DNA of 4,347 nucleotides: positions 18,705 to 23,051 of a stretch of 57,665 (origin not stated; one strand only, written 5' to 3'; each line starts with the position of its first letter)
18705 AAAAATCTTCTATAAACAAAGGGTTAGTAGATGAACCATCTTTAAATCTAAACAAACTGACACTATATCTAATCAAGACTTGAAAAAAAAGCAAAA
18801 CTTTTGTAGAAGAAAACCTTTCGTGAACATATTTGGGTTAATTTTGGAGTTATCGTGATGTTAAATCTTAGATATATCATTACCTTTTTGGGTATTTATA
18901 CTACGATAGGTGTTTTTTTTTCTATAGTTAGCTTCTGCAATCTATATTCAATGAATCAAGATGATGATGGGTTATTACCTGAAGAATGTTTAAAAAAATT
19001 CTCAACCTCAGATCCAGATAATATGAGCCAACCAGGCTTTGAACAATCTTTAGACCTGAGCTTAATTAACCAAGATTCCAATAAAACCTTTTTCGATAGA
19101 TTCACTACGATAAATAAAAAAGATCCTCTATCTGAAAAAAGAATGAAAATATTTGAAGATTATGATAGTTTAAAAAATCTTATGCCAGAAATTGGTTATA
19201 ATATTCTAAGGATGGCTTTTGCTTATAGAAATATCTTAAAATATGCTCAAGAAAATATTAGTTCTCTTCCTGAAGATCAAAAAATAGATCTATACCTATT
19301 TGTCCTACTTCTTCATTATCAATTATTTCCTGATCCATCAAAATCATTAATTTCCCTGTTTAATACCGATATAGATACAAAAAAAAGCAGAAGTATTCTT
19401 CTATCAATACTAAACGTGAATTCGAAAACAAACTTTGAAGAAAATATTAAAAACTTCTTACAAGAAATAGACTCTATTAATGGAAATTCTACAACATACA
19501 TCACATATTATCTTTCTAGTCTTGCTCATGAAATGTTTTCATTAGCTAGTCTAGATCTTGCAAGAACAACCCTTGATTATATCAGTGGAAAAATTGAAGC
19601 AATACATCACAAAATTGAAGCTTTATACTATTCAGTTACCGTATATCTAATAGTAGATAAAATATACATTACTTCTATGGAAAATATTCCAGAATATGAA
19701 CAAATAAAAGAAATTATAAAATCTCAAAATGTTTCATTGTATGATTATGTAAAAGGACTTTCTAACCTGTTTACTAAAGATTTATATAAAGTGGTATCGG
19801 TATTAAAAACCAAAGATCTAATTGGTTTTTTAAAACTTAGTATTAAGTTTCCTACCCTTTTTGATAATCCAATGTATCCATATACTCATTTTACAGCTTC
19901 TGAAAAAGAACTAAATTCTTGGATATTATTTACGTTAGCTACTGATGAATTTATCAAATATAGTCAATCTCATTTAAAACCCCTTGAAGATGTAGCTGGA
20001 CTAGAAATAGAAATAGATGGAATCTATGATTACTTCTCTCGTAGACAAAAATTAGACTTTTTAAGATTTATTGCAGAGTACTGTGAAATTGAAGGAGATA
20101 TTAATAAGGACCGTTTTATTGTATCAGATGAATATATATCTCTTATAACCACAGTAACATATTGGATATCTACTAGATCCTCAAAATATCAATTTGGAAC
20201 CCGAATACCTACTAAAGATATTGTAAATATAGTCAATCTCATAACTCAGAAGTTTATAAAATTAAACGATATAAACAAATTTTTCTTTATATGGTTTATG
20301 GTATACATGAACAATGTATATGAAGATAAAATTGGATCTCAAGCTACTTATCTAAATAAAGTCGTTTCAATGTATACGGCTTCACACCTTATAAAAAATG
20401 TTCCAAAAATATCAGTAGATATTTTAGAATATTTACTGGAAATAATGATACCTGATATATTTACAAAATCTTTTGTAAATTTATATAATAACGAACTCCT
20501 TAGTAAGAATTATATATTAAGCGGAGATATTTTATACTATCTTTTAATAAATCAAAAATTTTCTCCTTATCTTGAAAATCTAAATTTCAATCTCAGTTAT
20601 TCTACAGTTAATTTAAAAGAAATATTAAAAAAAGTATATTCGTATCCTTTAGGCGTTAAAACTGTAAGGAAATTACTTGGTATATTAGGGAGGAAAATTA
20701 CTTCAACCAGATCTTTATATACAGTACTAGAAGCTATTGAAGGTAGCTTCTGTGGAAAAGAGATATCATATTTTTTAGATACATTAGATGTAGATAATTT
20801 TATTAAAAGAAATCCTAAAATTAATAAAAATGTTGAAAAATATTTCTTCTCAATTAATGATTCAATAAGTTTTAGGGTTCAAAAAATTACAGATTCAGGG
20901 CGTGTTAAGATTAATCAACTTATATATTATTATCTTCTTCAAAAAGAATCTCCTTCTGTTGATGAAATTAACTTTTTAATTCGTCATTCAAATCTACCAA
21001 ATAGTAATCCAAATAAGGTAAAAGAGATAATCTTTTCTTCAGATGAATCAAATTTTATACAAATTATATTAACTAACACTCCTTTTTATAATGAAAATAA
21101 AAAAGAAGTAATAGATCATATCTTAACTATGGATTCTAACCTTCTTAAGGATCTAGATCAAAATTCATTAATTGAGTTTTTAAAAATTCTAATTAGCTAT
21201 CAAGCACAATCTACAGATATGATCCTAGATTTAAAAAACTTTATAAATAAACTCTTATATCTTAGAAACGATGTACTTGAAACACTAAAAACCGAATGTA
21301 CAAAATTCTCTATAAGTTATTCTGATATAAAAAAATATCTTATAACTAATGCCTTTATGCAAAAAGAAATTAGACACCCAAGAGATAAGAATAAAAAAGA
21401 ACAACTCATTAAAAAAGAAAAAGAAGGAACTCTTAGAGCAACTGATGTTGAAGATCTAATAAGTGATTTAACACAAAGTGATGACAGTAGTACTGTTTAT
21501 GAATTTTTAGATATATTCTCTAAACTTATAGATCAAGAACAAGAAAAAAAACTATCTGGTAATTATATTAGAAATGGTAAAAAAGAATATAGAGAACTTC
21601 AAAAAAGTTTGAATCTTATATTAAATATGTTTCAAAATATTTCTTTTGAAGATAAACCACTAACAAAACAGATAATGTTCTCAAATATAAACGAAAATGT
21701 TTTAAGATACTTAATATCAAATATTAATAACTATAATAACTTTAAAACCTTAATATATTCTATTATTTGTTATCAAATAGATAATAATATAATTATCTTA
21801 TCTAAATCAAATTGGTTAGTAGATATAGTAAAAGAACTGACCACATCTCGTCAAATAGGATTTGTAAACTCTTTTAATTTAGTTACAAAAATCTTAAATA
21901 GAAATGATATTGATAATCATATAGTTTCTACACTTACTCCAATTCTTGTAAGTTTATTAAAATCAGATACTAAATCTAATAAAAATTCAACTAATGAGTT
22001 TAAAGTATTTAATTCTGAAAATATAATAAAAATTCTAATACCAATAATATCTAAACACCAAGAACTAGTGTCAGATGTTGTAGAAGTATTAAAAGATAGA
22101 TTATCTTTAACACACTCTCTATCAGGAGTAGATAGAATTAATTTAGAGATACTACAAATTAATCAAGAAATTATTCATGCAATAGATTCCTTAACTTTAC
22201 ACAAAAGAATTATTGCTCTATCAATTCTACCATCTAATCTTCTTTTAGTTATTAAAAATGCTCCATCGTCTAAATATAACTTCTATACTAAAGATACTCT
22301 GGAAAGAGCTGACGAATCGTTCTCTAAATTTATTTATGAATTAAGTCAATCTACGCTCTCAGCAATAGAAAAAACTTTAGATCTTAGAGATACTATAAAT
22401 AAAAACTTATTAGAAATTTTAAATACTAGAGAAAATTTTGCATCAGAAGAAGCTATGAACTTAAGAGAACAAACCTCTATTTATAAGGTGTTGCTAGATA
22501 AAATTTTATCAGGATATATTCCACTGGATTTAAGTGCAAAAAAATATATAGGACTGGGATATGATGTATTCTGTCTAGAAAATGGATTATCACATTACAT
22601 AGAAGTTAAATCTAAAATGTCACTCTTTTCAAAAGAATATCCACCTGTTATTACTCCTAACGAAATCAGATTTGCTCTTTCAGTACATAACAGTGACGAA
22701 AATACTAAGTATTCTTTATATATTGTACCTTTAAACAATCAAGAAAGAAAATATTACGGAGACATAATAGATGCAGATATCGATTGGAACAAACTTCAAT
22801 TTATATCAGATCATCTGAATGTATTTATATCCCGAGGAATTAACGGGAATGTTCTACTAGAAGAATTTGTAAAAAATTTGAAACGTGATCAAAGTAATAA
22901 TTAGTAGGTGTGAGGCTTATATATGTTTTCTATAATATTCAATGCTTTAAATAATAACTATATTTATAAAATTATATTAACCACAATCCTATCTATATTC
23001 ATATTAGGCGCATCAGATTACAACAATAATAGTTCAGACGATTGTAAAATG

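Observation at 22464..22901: Conserved E ... GYD ... EVK (PD-(D/E)xK, DUF3883-like) module at the C-terminus of proteins that carry export signals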

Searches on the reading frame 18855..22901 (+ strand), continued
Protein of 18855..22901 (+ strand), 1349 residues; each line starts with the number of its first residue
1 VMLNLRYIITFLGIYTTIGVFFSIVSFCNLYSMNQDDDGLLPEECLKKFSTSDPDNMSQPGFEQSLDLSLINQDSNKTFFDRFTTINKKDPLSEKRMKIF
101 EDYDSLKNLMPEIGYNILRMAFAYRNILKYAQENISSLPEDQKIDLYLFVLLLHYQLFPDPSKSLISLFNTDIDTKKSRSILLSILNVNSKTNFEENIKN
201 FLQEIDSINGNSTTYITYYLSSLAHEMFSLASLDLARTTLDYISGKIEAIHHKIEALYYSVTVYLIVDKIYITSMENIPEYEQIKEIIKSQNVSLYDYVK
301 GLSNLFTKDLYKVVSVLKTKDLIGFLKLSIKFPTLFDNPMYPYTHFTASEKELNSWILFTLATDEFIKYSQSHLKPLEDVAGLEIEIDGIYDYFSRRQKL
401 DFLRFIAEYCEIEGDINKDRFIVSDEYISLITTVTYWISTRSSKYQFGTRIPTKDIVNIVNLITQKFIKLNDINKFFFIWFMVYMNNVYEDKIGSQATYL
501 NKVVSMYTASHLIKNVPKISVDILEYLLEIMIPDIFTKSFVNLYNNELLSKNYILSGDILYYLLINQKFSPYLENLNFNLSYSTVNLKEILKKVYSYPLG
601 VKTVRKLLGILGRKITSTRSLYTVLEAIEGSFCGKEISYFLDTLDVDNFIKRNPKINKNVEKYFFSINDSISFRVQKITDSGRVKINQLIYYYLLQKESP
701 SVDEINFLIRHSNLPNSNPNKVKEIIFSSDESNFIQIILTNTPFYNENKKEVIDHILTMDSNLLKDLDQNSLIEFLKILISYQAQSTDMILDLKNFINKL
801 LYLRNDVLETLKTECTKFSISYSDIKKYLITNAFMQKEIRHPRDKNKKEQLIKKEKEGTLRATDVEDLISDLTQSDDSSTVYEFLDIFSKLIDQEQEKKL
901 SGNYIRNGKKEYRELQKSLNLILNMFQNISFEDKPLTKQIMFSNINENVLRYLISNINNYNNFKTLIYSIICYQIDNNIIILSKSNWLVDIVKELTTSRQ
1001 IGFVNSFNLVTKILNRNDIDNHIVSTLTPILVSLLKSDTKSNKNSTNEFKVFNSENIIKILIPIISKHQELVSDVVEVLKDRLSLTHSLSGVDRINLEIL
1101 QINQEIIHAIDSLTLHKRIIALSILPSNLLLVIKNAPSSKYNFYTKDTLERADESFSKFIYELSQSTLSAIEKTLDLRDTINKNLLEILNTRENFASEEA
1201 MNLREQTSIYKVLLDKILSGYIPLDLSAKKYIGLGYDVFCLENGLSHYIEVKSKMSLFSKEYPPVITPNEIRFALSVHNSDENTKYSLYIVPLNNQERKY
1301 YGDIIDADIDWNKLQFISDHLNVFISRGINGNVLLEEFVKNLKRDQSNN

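Call 80: find_related_loci(query=A6, collection=viral_contigs, flank=5000)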
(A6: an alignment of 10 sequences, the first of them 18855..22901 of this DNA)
Query A6 (1349 aa) in viral_contigs; peptide patterns used: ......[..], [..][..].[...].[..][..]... (x = any residue, [..] = any of these).
67 stretches matched a pattern, but none encodes a relative of the query by tblastn (E <= 1e-3).

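Call 81: find_related_loci(query=A6, collection=metagenome_contigs, flank=10000)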
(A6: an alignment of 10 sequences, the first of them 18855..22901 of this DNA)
Query A6 (1349 aa) in metagenome_contigs; peptide patterns used: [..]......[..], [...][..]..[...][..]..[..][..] (x = any residue, [..] = any of these).
303 stretches matched a pattern; 1 encode a relative of the query (tblastn E <= 1e-3); 1 distinct loci.
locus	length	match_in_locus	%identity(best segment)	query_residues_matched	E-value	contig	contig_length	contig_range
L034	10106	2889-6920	79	1-1349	0e+0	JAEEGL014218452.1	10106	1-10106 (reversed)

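Call 87: find_encoding_contigs(protein=P0015, flank=8000, max_places=3)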
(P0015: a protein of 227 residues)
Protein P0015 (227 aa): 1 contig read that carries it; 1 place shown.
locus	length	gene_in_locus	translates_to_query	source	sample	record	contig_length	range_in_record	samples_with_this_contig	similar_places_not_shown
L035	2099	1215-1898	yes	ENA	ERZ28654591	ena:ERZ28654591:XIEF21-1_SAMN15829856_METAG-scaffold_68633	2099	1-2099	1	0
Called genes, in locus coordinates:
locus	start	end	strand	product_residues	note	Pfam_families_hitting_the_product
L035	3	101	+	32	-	?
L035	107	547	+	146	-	PF00692:dUTPase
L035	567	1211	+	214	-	PF00145:DNA_methylase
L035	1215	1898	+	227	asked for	-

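Call 88: find_encoding_contigs(protein=P0016, flank=8000, max_places=3)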
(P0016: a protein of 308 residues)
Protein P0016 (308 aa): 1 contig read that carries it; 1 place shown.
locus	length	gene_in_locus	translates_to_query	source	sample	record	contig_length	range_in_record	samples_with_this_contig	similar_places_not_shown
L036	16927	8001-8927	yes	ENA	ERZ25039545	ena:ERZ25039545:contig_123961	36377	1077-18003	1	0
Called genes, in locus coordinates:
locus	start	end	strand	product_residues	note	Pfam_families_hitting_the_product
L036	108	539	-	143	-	-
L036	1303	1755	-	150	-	-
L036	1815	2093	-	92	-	-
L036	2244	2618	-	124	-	-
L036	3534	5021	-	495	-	-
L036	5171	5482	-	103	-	-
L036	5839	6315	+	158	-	PF04851:ResIII, PF00176:SNF2-rel_dom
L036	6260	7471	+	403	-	PF00176:SNF2-rel_dom, PF00271:Helicase_C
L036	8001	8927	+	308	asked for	PF13020:NOV_C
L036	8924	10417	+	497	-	PF03235:GmrSD_N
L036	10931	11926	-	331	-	-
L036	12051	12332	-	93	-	PF04326:SLFN_AlbA_2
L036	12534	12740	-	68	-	PF15919:HicB_lk_antitox (weak)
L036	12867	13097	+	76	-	PF21748:UPF0150 (weak), PF15919:HicB_lk_antitox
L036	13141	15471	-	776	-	PF00515:TPR_1 (faint), PF07719:TPR_2 (faint), PF10952:DUF2753 (faint), PF13176:TPR_7 (faint), PF13181:TPR_8 (faint), PF13374:TPR_10 (faint), PF13424:TPR_12 (faint), PF13428:TPR_14 (faint), +7 more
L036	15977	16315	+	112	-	PF27370:MJ0788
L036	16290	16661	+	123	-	PF10049:DUF2283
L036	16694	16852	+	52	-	-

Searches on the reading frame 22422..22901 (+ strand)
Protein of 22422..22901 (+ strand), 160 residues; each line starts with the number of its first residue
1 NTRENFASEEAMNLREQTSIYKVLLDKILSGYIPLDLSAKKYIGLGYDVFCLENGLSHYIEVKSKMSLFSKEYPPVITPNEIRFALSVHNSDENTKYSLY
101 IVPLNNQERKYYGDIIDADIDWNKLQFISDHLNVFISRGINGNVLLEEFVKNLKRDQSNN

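Call 8: search_protein_families(library=pfam, proteins=[window:22464-22901:+], max_evalue=10)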
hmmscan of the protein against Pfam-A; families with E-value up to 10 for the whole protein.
window:22464-22901:+ (146 aa): 1 family
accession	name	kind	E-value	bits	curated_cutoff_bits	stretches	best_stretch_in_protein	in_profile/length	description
PF13020.12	NOV_C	-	7.2e-07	29.6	22.1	1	29-96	27-87/91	Protein NO VEIN, C-terminal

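Call 40: find_homologous_proteins(query=A4, max_evalue=10)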
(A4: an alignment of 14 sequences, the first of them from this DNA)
Query A4 (14 sequences) (160 aa, profile of the alignment): 18 proteins with E <= 10 among 926 candidates.
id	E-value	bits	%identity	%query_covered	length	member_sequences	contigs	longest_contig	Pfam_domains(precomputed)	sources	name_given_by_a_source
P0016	2.9e-25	107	39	50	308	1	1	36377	PF13020.13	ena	-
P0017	1.3e-17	82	38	45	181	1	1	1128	PF13020.13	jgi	jgi:hypothetical protein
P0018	8.7e-16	76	33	45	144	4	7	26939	PF13020.13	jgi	jgi:hypothetical protein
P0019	5.9e-13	67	36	45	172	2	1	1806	PF13020.13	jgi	-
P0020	8.4e-13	66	35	45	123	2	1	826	PF13020.13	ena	-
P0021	8.8e-13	66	34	46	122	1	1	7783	PF13020.13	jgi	-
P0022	1.4e-12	65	33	43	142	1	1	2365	PF13020.13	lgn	-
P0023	9.2e-12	63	38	43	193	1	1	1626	PF13020.13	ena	-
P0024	3.0e-10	58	35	45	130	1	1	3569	PF13020.13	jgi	-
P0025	3.3e-7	48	31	46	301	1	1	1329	PF13020.13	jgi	jgi:hypothetical protein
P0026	4.4e-7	48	29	46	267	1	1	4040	PF13020.13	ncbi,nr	ncbi:MAG: DUF3883 domain-containing protein [Anaerolineales bacterium]|nr:DUF3883 domain-containing 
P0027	1.8e-5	42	29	49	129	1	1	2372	PF13020.13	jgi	jgi:hypothetical protein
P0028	2.2e-5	42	32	46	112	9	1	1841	PF13020.13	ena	-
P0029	6.7e-5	40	33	36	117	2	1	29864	PF13020.13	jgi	jgi:hypothetical protein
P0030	9.1e-4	37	32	46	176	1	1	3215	PF13020.13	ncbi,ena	-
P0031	6.7e-2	31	42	12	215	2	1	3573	PF13020.13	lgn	-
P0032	9.7e-2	30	36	27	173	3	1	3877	PF13020.13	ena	-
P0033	8.7e-1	27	48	15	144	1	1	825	PF13020.13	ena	-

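Call 45: predict_structure(alignment_id=A5)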
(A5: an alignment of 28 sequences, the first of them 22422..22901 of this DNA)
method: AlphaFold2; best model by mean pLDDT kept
length: 160 residues; sequences in the alignment: 28
mean_pLDDT: 91.0   pTM: 0.86
mean pLDDT of the five models: 91.0, 90.9, 90.5, 90.3, 89.7
residues with pLDDT >= 90: 118; 70-90: 30; 50-70: 10; < 50: 2
segments of 3 or more residues with pLDDT < 50: none
pLDDT, mean of each block of 10 residues (from residue 1): 68 92 98 95 93 97 90 92 98 96 93 96 98 91 94 67
secondary structure, 60 per line:
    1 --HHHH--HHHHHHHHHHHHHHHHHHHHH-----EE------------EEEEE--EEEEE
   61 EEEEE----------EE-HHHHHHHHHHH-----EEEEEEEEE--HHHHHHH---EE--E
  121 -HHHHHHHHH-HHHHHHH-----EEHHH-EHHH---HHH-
elements in order: H3-6 H9-29 E49-53 E56-65 H79-89 E95-103 H106-112 H122-130 H132-138

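Call 47: fold_search(model_id=the predicted structure, library=pdb)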
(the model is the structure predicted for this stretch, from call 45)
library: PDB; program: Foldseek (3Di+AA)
matches with E <= 10: 477; with E <= 0.001: 0
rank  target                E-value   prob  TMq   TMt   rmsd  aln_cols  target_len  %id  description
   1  1ob8_B                5.7e-03  1.00  0.42  0.51  11.2       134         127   11  Holliday Junction Resolving Enzyme (released 2004-10-15)
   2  1ob8_A                6.1e-03  1.00  0.42  0.55   9.8       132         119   11  Holliday Junction Resolving Enzyme (released 2004-10-15)
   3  1ob9                  7.3e-03  0.99  0.40  0.49  10.8       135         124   12  Holliday Junction Resolving Enzyme (released 2004-10-15)
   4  4tkd_C                1.1e-02  0.96  0.38  0.47  13.6       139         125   12  Sulfolobus solfataricus HJC mutants (released 2015-08-12)
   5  4tkk_A                1.1e-02  0.91  0.34  0.41  14.0       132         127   19  Sulfolobus solfataricus HJC mutants (released 2015-08-12)
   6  1kc6_A                1.5e-02  0.63  0.25  0.18   6.6        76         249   13  HincII Bound to Cognate DNA (released 2001-12-07)
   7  3e41_A                2.9e-02  0.44  0.24  0.17   6.6        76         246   14  Q138F HincII bound to GTCGAC and 5 mM Ca2+ (released 2008-08-26)
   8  3e41_B                3.5e-02  0.75  0.26  0.19   6.0        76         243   14  Q138F HincII bound to GTCGAC and 5 mM Ca2+ (released 2008-08-26)
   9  3e45_B                3.7e-02  0.41  0.24  0.17   6.7        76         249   13  Q138F HincII bound to Noncognate DNA (GTGCAC) and Ca2+ (released 2008-08-26)
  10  2ost_C                3.9e-02  0.94  0.36  0.41   9.0       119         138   14  The structure of a bacterial homing endonuclease : I-Ssp6803I (released 2007-03-20)
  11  2gii_B                3.9e-02  0.60  0.25  0.19   4.2        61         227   11  Q138F HincII bound to cognate DNA GTTAAC (released 2006-07-18)
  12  2ost_D                4.4e-02  0.84  0.36  0.43  14.0       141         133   13  The structure of a bacterial homing endonuclease : I-Ssp6803I (released 2007-03-20)
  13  3e45_A                4.4e-02  0.66  0.26  0.18   6.3        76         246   14  Q138F HincII bound to Noncognate DNA (GTGCAC) and Ca2+ (released 2008-08-26)
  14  1kc6_B                4.7e-02  0.63  0.26  0.18   6.5        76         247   14  HincII Bound to Cognate DNA (released 2001-12-07)
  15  1tw8_D                4.7e-02  0.60  0.26  0.18   6.4        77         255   14  HincII bound to Ca2+ and cognate DNA GTCGAC (released 2004-08-10)
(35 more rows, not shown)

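Call 60: search_protein_families(library=padloc, proteins=[window:22422-22901:+], max_evalue=0.1)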
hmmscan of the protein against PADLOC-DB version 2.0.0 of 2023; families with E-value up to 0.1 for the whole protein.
window:22422-22901:+ (160 aa): 3 families
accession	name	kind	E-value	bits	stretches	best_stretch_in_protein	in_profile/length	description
PDLC03972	TmtA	-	0.00041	16.5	1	44-103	1217-1269/1302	-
PDLC05008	PDC-S36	-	0.002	15.9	1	41-87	193-238/280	-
PDLC03971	TmtA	-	0.007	11.9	1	44-104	1687-1743/1782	-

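Call 61: search_protein_families(library=phrogs, proteins=[window:22422-22901:+], max_evalue=0.1)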
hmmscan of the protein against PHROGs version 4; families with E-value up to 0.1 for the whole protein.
window:22422-22901:+ (160 aa): 1 family
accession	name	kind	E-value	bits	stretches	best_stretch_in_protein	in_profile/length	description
phrog_18276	-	unknown function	0.068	14.2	0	58-91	23-58/124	-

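Call 70: fold_search(model_id=the predicted structure, library=viral)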
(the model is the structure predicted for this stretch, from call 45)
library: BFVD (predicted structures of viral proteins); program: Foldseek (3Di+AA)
matches with E <= 10: 801; with E <= 0.001: 0
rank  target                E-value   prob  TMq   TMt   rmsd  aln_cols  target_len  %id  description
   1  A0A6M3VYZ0            1.6e-03  1.00  0.47  0.63   6.7       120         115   18  Putative Holliday junction resolvase [Saccharolobus solfataricus rod-shaped virus 1]
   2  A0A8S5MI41            2.4e-03  1.00  0.46  0.50   6.2       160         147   16  Penicillin-binding protein-related factor A [Siphoviridae sp. ct7es18]
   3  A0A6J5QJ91            3.1e-03  1.00  0.40  0.49   3.5        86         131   21  VRR-NUC domain containing protein [uncultured Caudovirales phage]
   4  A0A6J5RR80            3.2e-03  1.00  0.41  0.48   8.5       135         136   15  Uncharacterized protein [uncultured Caudovirales phage]
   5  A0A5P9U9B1            1.1e-02  1.00  0.41  0.61   4.4       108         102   17  (no name in the UniProt tables at hand)
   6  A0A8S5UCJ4            1.1e-02  0.99  0.43  0.44   5.3       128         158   16  Holliday junction resolvase RecU [Siphoviridae sp. ctgN495]
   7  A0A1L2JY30            1.1e-02  0.97  0.42  0.31   6.9       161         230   12  Holliday junction resolvase RecU [Aeribacillus phage AP45]
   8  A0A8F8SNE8            1.2e-02  1.00  0.41  0.44   4.5       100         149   12  (no name in the UniProt tables at hand)
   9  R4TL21                1.2e-02  0.99  0.45  0.39   5.5       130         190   15  Holliday junction resolvase [Halogranum tailed virus 1]
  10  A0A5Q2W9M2            1.4e-02  0.98  0.42  0.46  11.5       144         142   11  (no name in the UniProt tables at hand)
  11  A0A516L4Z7            1.5e-02  0.95  0.45  0.46   8.2       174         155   16  (no name in the UniProt tables at hand)
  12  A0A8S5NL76            1.7e-02  0.99  0.41  0.53   8.3       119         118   13  Nuclease [Siphoviridae sp. ctFbs2]
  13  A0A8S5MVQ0            1.7e-02  0.92  0.38  0.37  12.7       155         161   12  Holliday junction resolvase RecU [Siphoviridae sp. ctsBB38]
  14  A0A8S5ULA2            1.8e-02  0.92  0.34  0.41   5.1       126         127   13  Nuclease [Siphoviridae sp. ctICF6]
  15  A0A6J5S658            2.0e-02  0.99  0.35  0.60   5.0        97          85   13  VRR-NUC domain containing protein [uncultured Caudovirales phage]
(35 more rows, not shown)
